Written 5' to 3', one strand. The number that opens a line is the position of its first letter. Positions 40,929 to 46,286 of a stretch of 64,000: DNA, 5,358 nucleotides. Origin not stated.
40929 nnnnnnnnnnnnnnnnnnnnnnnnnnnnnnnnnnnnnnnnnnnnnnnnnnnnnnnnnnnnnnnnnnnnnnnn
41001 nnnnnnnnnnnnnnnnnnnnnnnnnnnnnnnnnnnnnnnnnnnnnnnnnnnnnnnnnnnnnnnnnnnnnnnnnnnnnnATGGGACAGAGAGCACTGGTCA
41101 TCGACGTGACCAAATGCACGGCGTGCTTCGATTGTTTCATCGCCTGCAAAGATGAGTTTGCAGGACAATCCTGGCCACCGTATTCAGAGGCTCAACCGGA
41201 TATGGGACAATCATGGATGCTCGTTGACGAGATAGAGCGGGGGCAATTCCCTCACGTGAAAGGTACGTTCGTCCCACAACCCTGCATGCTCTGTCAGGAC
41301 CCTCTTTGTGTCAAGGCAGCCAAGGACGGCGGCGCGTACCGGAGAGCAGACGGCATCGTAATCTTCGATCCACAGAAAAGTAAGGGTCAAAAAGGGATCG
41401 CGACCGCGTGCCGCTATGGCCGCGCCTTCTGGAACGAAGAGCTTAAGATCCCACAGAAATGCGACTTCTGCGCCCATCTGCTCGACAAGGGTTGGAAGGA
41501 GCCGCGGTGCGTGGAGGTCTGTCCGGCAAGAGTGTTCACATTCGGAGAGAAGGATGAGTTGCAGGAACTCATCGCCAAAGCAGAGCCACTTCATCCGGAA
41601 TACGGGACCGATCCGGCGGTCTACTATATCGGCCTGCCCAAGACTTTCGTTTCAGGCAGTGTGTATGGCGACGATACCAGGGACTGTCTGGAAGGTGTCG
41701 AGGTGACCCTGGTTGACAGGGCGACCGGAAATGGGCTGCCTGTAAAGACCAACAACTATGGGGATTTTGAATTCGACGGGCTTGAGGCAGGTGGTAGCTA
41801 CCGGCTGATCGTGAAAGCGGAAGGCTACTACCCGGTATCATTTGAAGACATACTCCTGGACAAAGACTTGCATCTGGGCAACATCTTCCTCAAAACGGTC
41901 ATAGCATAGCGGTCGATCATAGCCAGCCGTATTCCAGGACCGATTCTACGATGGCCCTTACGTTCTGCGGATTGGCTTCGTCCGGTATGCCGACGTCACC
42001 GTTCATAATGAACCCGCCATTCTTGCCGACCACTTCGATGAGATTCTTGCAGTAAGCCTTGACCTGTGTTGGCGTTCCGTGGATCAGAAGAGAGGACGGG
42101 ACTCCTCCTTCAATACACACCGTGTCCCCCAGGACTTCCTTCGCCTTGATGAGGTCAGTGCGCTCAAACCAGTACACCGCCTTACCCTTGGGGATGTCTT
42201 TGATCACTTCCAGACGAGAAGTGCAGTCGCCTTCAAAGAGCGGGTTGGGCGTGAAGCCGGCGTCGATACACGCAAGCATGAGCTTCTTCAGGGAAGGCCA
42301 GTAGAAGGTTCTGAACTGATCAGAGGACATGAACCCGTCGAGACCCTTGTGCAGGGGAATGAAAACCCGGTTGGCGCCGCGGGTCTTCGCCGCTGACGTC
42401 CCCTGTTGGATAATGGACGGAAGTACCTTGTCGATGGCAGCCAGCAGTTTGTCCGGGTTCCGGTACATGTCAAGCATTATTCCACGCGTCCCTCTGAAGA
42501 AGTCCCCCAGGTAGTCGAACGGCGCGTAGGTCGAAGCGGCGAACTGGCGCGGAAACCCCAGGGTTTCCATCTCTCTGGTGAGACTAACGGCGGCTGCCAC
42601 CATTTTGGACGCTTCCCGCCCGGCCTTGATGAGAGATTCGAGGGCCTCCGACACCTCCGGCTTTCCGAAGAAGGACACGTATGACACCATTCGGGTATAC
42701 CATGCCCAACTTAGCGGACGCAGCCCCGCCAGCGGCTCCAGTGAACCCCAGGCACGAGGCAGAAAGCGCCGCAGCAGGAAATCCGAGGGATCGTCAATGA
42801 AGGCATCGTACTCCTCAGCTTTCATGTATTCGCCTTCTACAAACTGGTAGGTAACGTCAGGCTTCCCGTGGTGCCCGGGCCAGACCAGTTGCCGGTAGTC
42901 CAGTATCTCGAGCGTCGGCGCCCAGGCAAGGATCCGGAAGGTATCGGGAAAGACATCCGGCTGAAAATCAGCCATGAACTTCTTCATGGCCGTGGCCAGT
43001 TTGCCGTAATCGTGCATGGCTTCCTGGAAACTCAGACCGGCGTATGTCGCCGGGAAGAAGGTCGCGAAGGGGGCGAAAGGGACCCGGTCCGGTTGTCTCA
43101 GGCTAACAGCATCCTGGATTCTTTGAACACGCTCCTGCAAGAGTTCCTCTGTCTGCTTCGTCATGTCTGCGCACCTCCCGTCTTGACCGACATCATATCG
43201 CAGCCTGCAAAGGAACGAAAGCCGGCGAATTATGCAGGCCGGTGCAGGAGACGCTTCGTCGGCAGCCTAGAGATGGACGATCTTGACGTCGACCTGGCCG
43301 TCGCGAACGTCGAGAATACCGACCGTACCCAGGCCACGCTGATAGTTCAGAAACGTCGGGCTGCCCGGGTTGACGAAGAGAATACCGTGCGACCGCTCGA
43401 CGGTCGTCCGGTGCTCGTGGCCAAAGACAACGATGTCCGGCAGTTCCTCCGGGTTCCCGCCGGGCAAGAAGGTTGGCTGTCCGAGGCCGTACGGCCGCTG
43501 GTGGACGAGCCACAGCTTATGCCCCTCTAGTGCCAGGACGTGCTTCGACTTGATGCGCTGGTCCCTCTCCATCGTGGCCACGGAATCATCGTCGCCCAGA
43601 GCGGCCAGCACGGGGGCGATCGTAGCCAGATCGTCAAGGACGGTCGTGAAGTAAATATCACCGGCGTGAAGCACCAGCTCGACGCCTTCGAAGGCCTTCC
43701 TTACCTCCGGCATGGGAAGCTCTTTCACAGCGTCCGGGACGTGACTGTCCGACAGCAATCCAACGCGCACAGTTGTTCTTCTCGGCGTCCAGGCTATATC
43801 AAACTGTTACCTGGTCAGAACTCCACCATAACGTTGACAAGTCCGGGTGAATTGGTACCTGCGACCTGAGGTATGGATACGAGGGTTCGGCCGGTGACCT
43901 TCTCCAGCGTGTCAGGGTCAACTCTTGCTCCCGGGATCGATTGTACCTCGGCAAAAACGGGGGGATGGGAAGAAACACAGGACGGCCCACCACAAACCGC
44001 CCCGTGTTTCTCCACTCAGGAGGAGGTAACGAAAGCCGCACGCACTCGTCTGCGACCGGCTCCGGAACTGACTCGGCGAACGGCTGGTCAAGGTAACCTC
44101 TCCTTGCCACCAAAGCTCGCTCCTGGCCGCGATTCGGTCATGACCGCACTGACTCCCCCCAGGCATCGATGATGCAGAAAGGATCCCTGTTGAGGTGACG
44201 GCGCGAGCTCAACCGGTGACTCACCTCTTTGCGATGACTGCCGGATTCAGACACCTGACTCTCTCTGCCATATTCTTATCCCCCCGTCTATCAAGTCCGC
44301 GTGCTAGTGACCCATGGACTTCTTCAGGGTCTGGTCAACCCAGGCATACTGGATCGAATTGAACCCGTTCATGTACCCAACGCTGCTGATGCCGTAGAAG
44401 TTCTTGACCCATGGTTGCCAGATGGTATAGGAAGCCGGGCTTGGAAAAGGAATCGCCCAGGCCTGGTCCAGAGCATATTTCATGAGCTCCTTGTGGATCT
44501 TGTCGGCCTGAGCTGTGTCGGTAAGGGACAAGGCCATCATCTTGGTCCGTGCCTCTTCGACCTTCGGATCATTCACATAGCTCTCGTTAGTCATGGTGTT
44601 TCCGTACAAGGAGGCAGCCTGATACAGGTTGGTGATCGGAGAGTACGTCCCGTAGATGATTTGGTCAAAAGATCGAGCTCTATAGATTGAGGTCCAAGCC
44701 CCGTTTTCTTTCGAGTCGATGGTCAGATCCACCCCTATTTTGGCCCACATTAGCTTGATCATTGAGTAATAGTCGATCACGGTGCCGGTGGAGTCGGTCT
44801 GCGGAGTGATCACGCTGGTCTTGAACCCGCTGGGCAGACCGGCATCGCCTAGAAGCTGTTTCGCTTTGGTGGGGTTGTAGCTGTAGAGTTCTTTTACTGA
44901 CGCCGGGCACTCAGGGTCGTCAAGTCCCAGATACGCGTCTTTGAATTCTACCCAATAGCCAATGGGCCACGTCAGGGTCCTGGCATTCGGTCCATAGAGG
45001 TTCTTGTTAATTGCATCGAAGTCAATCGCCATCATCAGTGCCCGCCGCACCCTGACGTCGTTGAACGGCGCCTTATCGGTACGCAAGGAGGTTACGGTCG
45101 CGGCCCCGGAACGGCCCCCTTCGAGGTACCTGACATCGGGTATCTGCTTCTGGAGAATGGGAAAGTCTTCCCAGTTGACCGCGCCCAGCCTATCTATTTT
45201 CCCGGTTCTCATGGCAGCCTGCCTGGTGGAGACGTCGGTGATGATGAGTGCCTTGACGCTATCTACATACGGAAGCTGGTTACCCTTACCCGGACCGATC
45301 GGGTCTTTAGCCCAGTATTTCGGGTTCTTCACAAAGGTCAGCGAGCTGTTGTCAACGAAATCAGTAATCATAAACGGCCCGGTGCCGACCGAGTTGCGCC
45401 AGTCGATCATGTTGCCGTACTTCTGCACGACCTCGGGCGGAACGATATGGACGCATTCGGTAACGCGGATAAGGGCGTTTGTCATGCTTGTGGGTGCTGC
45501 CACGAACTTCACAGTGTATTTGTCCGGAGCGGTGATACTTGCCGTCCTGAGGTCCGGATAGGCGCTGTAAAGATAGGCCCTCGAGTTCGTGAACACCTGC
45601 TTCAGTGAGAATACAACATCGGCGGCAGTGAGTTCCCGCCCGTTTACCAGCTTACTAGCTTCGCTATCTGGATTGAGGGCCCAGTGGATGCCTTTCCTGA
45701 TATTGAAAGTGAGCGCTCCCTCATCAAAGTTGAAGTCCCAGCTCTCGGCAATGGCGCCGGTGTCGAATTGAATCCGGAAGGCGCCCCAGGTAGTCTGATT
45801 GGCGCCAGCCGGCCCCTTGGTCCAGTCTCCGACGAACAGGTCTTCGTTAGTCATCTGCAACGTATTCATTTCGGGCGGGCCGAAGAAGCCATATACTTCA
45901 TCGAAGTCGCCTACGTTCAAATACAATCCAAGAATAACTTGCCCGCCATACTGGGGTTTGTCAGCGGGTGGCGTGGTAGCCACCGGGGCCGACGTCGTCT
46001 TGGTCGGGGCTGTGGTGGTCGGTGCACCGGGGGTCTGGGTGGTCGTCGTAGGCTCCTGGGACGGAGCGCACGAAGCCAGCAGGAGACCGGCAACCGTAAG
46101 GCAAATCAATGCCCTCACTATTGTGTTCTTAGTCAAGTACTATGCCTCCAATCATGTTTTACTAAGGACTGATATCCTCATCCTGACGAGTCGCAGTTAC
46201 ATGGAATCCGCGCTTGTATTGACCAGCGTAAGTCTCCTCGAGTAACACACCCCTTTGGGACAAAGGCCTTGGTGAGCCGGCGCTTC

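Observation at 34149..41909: Co-oriented, tightly spaced candidate operon coupling an SBP, two family-III CoA-transferases and a transhydroxylase-like molybdoenzyme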

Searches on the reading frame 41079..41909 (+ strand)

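Call 3: search_protein_families(library=pfam, proteins=[window:41079-41909:+])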
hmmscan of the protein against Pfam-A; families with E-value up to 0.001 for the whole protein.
window:41079-41909:+ (276 aa): 4 families
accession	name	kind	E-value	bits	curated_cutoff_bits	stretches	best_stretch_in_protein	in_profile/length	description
PF13247.11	Fer4_11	-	1.1e-21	77.3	26.2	1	61-157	2-99/100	4Fe-4S dicluster domain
PF13620.12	CarboxypepD_reg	-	1.3e-11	45.1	32.3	1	191-262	2-71/82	Carboxypeptidase regulatory-like domain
PF13715.12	CarbopepD_reg_2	-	6.5e-05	23.3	32.2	1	191-255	1-60/88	CarboxypepD_reg-like domain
PF12838.12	Fer4_7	-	0.0005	20.9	27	0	12-79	1-46/52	4Fe-4S dicluster domain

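Call 8: search_protein_families(library=ncbifam, proteins=[window:41079-41909:+], max_evalue=0.00001)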
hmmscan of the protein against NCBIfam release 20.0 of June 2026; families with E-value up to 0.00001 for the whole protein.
window:41079-41909:+ (276 aa): 15 families
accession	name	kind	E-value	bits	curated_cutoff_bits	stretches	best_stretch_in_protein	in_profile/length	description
TIGR03478.1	DMSO_red_II_bet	subfamily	6.4e-27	94.3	480.7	1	37-185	101-254/321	DMSO reductase family type II enzyme, iron-sulfur subunit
TIGR02951.1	DMSO_dmsB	equivalog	5.5e-25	88.3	214.1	1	6-163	4-158/161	DMSO/selenate family reductase complex B subunit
NF011569.0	PRK14993.1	equivalog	1.4e-22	80.3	416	1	4-192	44-230/244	tetrathionate reductase subunit TtrB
NF041715.1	arsenate_red_ArrB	equivalog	1.1e-21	77.4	450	2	6-120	5-108/233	arsenate respiratory reductase iron-sulfur subunit ArrB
NF042979.1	EthbenzDh_ebdB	equivalog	2.8e-20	72.5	740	1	39-185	125-276/354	ethylbenzene dehydrogenase subunit beta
TIGR03149.1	cyt_nit_nrfC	equivalog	2.6e-18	66.2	377.6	1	5-182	40-214/225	cytochrome c nitrite reductase Fe-S protein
NF045797.1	DsrO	equivalog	5.5e-18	65.2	200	1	5-184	45-234/235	sulfate reduction electron transfer complex DsrMKJOP subunit DsrO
NF041782.1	mnquin_red_QrcC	equivalog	1.7e-15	57.3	400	1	6-116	3-117/239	menaquinone reductase iron-sulfur cluster-binding subunit QrcC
TIGR01582.1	FDH-beta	equivalog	1.8e-15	56.8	334.7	1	5-164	23-188/283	formate dehydrogenase subunit beta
NF008134.0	PRK10882.1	equivalog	5.1e-14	52.1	263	1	5-164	40-214/329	hydrogenase 2 operon protein HybA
TIGR01660.1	narH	equivalog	1.6e-12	46.7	524.05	1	54-155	168-269/492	nitrate reductase subunit beta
NF045715.1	sulf_resp_HmcB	equivalog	8.7e-12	44.7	420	1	5-167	38-207/307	sulfate respiration complex iron-sulfur protein HmcB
NF009451.0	PRK12809.1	equivalog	1.3e-08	33.6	1154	1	6-164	5-145/639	formate-dependent uric acid utilization protein YgfT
NF007382.0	PRK09898.1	equivalog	1.9e-07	30.8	213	0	5-133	60-188/208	ferredoxin-like protein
NF045766.1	PhenlGlyoxDHPadI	equivalog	1.4e-06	27.4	700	1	5-171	6-151/443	NADH-dependent phenylglyoxylate dehydrogenase subunit beta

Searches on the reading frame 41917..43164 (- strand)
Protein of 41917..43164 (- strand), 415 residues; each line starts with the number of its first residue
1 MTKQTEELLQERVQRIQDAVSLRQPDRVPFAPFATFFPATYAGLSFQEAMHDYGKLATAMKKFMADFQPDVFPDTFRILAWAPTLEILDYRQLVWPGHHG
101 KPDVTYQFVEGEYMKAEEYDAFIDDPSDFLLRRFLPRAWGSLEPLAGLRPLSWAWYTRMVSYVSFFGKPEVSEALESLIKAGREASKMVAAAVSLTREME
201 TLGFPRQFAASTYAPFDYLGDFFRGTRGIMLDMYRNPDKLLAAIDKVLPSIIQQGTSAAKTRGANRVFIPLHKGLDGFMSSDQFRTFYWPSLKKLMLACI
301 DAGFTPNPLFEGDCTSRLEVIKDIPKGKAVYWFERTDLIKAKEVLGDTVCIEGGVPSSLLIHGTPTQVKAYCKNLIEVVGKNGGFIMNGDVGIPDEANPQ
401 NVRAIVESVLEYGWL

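Call 3: search_protein_families(library=pfam, proteins=[window:41917-43164:-])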
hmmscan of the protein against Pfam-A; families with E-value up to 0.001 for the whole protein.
window:41917-43164:- (415 aa): 1 family
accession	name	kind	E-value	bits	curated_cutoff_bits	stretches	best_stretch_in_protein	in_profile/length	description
PF01208.23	URO-D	-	7.3e-21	75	23.9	1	184-412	117-346/346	Uroporphyrinogen decarboxylase (URO-D)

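Call 8: search_protein_families(library=ncbifam, proteins=[window:41917-43164:-], max_evalue=0.00001)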
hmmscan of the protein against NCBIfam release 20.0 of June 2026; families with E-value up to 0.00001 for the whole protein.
window:41917-43164:- (415 aa): 1 family
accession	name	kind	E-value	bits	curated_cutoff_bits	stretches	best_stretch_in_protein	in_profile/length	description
NF004889.0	PRK06252.1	subfamily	2.3e-09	36.7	244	1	188-412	123-336/340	methylcobalamin:coenzyme M methyltransferase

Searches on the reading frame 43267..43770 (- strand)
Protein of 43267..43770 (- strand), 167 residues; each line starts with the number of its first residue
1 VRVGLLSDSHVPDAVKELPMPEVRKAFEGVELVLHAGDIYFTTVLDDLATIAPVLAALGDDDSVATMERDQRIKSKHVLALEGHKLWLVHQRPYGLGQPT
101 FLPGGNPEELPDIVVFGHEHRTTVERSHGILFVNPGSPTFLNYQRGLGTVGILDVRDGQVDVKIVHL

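Call 36: search_protein_families(library=pfam, proteins=[window:43267-43770:-], max_evalue=0.00001)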
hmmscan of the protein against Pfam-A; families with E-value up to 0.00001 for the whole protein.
window:43267-43770:- (167 aa): 1 family
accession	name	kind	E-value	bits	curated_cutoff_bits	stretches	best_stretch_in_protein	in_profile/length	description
PF12850.12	Metallophos_2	-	7.3e-25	88.2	27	1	1-157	1-153/154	Calcineurin-like phosphoesterase superfamily domain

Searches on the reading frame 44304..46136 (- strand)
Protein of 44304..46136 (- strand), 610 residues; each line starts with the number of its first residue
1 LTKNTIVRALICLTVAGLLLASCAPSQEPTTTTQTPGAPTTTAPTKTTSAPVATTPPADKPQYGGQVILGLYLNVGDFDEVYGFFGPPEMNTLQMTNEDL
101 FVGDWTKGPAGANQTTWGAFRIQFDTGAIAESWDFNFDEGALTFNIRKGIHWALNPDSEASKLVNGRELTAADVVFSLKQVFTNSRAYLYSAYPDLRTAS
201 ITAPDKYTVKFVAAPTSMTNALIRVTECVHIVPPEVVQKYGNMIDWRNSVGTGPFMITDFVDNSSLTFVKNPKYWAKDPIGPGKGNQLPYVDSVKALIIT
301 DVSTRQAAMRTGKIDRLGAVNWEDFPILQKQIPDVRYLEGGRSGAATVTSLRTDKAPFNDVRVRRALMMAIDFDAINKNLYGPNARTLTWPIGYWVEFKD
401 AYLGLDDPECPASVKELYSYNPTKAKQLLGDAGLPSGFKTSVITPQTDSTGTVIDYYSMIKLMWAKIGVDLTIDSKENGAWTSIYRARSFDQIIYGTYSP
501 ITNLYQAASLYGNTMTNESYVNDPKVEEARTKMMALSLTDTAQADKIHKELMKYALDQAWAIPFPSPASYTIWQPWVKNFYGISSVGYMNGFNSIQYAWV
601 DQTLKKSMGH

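Call 8: search_protein_families(library=ncbifam, proteins=[window:44304-46136:-], max_evalue=0.00001)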
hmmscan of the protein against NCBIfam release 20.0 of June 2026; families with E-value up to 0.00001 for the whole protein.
window:44304-46136:- (610 aa): 10 families
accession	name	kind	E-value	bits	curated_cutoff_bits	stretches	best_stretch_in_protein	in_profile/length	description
NF043070.1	DppA_dipep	equivalog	2.2e-20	72.7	1005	1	128-482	77-418/535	dipeptide ABC transporter periplasmic-binding protein DppA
NF011942.0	PRK15413.1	equivalog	5.5e-18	64.9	594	1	162-480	97-387/512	glutathione ABC transporter substrate-binding protein GsiB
TIGR02294.1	nickel_nikA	equivalog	3.3e-17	62.2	393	1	128-565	51-471/501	nickel ABC transporter substrate-binding protein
TIGR04028.1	SBP_KPN_01854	hypoth_equivalog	2e-14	53.1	468.5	1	129-580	48-493/509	TIGR04028 family ABC transporter substrate-binding protein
NF011684.0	PRK15104.1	equivalog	4.4e-14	52.1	947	1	128-549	85-493/543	oligopeptide ABC transporter substrate-binding protein OppA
NF045467.1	Opp4A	equivalog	4.8e-14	51.5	650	1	247-433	205-379/556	oligopeptide ABC transporter substrate-binding protein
NF007287.0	PRK09755.1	equivalog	2e-13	50.1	1098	1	128-392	79-339/535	ABC transporter substrate-binding protein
NF011689.0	PRK15109.1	equivalog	9.6e-13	47.6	560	1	128-477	82-417/547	ABC transporter substrate-binding protein SapA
NF045468.1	Opp5A_nikA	equivalog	3.3e-12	45.7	600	1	129-399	61-296/488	nickel ABC transporter substrate-binding protein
NF047575.1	opine_bind_CntA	exception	7.3e-06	24.8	800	0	129-279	81-220/535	staphylopine-dependent metal ABC transporter substrate-binding lipoprotein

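Call 36: search_protein_families(library=pfam, proteins=[window:44304-46136:-], max_evalue=0.00001)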
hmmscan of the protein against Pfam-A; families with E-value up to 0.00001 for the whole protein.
window:44304-46136:- (610 aa): 1 family
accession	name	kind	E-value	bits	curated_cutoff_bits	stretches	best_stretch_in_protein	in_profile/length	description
PF00496.27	SBP_bac_5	-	4.6e-62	210.7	32.4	1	127-502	4-351/368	Bacterial extracellular solute-binding proteins, family 5 Middle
